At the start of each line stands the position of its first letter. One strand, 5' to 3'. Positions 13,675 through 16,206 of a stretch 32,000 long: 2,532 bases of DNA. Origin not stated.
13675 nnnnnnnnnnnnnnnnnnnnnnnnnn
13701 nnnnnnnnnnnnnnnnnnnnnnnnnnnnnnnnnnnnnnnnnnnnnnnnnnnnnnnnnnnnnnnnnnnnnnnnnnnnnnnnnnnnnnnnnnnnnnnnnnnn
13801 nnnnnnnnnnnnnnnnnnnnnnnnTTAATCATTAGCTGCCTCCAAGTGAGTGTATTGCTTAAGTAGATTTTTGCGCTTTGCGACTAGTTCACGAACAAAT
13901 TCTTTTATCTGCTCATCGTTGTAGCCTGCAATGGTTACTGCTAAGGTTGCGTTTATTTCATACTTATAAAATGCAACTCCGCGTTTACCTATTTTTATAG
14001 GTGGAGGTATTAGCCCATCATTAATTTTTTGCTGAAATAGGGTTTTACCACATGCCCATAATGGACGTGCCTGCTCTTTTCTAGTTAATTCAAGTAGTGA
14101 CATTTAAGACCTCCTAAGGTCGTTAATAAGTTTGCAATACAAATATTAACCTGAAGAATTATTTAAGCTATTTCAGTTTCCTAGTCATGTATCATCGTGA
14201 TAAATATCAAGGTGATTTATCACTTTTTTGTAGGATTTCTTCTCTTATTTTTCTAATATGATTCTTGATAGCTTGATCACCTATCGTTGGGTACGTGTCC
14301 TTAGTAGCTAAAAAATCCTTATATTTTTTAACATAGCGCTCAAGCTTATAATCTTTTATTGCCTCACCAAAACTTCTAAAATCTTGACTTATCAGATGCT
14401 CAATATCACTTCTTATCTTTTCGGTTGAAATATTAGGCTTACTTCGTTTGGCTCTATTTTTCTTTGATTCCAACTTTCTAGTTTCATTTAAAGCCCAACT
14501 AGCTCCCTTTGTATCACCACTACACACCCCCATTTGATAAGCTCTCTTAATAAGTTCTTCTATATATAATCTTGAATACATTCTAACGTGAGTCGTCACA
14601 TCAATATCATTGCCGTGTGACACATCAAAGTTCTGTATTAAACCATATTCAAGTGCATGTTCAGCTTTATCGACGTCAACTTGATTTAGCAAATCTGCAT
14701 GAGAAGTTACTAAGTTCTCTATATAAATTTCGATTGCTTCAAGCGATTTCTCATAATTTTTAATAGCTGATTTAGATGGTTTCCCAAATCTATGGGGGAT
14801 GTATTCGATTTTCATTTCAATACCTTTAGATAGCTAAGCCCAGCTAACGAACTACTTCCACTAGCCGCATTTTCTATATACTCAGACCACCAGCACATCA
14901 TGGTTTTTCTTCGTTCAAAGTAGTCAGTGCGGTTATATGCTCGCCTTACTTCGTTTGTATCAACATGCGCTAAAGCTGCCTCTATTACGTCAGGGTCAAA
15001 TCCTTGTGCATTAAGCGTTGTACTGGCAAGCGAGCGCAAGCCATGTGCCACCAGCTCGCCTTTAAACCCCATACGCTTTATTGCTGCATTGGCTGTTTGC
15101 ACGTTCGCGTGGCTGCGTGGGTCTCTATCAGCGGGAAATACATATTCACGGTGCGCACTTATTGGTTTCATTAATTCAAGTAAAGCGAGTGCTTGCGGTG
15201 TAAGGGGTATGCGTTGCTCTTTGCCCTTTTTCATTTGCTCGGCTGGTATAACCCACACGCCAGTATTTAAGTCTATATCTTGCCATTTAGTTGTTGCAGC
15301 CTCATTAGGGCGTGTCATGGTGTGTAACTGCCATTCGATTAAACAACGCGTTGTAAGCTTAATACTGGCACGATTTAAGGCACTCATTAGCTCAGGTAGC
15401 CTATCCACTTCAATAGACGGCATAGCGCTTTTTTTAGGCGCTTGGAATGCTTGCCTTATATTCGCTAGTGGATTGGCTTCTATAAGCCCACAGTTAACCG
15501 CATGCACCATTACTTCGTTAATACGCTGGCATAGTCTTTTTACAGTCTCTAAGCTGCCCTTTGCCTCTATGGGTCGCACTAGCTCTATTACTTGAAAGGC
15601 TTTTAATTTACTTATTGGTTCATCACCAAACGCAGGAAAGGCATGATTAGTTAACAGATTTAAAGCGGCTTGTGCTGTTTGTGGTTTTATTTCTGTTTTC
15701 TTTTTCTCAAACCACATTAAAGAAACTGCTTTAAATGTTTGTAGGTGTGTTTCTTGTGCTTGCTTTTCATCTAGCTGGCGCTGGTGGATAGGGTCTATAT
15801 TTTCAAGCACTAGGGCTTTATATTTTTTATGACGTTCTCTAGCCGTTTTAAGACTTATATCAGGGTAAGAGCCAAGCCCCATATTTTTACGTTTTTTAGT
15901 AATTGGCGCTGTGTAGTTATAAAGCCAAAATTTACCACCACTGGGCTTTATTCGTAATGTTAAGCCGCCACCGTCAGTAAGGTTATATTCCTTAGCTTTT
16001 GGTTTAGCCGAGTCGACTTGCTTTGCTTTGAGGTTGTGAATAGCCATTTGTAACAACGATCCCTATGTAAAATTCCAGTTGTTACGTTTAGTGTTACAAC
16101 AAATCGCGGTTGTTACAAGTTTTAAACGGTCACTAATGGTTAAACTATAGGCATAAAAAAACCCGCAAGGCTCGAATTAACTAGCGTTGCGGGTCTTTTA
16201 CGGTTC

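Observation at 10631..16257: Minimalist 5.6-kb ssrA-integrated island with an int / alpA / Gp2-like core: possible phage-satellite-type element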

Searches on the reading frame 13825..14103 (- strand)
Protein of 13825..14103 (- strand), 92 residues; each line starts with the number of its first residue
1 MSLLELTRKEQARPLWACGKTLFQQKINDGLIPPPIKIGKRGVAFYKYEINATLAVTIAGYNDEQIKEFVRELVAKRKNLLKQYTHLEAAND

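Call 4: search_protein_families(library=pfam, proteins=[window:13825-14103:-], max_evalue=0.1)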
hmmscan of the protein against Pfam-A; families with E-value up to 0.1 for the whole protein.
window:13825-14103:- (92 aa): 1 family
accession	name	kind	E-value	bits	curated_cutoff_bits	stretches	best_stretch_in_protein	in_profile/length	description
PF05930.18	Phage_AlpA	-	0.0054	17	21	1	25-51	22-48/51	Prophage CP4-57 regulatory protein (AlpA)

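Call 5: search_protein_families(library=phrogs, proteins=[window:13825-14103:-], max_evalue=0.1)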
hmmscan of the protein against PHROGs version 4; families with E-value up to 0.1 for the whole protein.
window:13825-14103:- (92 aa): 2 families
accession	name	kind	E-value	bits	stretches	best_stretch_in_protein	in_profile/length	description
phrog_9834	-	integration and excision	0.0039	18.5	1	17-46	38-66/86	excisionase and transcriptional regulator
phrog_2239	-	unknown function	0.053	14.6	1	7-71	20-85/89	-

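Call 53: search_protein_families(library=padloc, max_evalue=0.01, proteins=[window:13825-14103:-])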
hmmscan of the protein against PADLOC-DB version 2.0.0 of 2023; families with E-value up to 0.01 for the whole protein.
window:13825-14103:- (92 aa): 0 families

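Call 54: search_protein_families(library=ncbifam, max_evalue=0.01, proteins=[window:13825-14103:-])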
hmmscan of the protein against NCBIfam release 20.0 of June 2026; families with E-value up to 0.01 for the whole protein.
window:13825-14103:- (92 aa): 0 families

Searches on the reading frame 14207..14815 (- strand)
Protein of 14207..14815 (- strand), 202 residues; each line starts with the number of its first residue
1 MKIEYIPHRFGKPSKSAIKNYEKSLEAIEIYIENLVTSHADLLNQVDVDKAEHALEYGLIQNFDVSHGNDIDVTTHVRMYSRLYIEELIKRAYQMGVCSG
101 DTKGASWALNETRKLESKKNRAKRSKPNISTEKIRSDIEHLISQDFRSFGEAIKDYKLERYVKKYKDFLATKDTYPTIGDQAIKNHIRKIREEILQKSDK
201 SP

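Call 4: search_protein_families(library=pfam, proteins=[window:14207-14815:-], max_evalue=0.1)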
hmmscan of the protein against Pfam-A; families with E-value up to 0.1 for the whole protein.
window:14207-14815:- (202 aa): 1 family
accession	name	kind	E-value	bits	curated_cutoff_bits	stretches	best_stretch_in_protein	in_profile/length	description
PF08974.15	DUF1877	-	0.044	14.4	22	0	15-60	12-57/163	Domain of unknown function (DUF1877)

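Call 5: search_protein_families(library=phrogs, proteins=[window:14207-14815:-], max_evalue=0.1)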
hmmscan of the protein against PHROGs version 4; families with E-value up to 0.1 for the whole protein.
window:14207-14815:- (202 aa): 0 families

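Call 53: search_protein_families(library=padloc, max_evalue=0.01, proteins=[window:14207-14815:-])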
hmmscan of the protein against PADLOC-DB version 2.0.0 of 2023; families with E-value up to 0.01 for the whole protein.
window:14207-14815:- (202 aa): 0 families

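Call 54: search_protein_families(library=ncbifam, max_evalue=0.01, proteins=[window:14207-14815:-])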
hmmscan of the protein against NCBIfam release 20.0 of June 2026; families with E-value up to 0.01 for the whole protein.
window:14207-14815:- (202 aa): 0 families

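Call 71: find_homologous_proteins(query=window:14207-14815:-, max_evalue=0.001)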
Query window:14207-14815:- (202 aa): 2 proteins with E <= 0.001 among 110 candidates.
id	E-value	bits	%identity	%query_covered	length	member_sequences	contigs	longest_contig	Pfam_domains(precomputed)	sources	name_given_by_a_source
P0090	5.9e-113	393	90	100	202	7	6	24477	-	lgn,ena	-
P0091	1.9e-79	284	66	99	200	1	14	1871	-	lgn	-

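Call 120: search_dna_similar(query=window:14207-14815:-, collection=phages, mode=protein, max_evalue=0.01, max_rows=5)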
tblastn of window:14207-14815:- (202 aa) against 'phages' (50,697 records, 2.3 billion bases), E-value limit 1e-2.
No match.

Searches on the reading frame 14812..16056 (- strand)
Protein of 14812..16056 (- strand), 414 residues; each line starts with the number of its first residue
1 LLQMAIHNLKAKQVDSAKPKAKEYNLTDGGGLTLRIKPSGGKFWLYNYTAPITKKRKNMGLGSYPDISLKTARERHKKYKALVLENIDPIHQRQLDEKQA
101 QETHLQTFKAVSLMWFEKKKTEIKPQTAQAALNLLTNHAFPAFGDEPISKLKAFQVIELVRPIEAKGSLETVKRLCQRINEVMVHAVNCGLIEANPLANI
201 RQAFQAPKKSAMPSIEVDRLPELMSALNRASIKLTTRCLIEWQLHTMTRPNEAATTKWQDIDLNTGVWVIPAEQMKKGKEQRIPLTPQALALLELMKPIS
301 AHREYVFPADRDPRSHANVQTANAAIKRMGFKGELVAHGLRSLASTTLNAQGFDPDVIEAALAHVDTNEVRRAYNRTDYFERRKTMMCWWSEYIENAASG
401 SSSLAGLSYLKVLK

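Call 4: search_protein_families(library=pfam, proteins=[window:14812-16056:-], max_evalue=0.1)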
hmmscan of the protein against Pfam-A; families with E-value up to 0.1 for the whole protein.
window:14812-16056:- (414 aa): 4 families
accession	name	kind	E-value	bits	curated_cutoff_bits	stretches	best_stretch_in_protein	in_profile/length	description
PF00589.27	Phage_integrase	-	2e-29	103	27.1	1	215-378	3-169/172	Phage integrase family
PF22022.2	Phage_int_M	-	1.7e-23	83.1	27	1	108-203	1-96/96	Phage integrase central domain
PF13356.12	Arm-DNA-bind_3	-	2.1e-23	82.7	27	1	9-94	1-81/83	Arm DNA-binding domain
PF14659.12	Phage_int_SAM_3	-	7e-08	33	22.6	1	107-159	1-53/58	Phage integrase, N-terminal SAM-like domain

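Call 5: search_protein_families(library=phrogs, proteins=[window:14812-16056:-], max_evalue=0.1)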
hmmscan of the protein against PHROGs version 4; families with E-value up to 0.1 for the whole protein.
window:14812-16056:- (414 aa): 9 families
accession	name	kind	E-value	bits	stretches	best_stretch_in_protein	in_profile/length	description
phrog_1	-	integration and excision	4.5e-65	222.1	1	4-403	85-460/611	integrase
phrog_3423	-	unknown function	2.3e-39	135.9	1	4-157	3-154/157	-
phrog_216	-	integration and excision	3.4e-30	106.2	1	172-402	15-252/301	integrase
phrog_24775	-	unknown function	2.1e-25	89.8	1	320-404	13-96/101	-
phrog_4710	-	unknown function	1.7e-22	81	1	85-278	4-197/211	-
phrog_14880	-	unknown function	1.4e-12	48.3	1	344-395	2-53/57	-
phrog_37801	-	unknown function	1.9e-08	35.3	1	350-396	24-70/73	-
phrog_17497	-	unknown function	1.5e-05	26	1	336-396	59-118/133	-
phrog_9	-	head and packaging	0.059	13.2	1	299-403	705-806/812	terminase large subunit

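Call 53: search_protein_families(library=padloc, max_evalue=0.01, proteins=[window:14812-16056:-])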
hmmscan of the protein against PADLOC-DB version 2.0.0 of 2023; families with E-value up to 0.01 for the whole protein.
window:14812-16056:- (414 aa): 0 families

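Call 54: search_protein_families(library=ncbifam, max_evalue=0.01, proteins=[window:14812-16056:-])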
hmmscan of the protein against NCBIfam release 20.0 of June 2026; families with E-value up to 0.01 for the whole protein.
window:14812-16056:- (414 aa): 2 families
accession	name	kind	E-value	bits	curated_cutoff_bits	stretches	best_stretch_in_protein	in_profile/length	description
NF007246.0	PRK09692.1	domain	1.2e-144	481.9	434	1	8-412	7-411/413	integrase domain-containing protein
NF040815.2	recomb_XerA_Arch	equivalog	6.1e-09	35.8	220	1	208-382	88-259/263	site-specific tyrosine recombinase/integron integrase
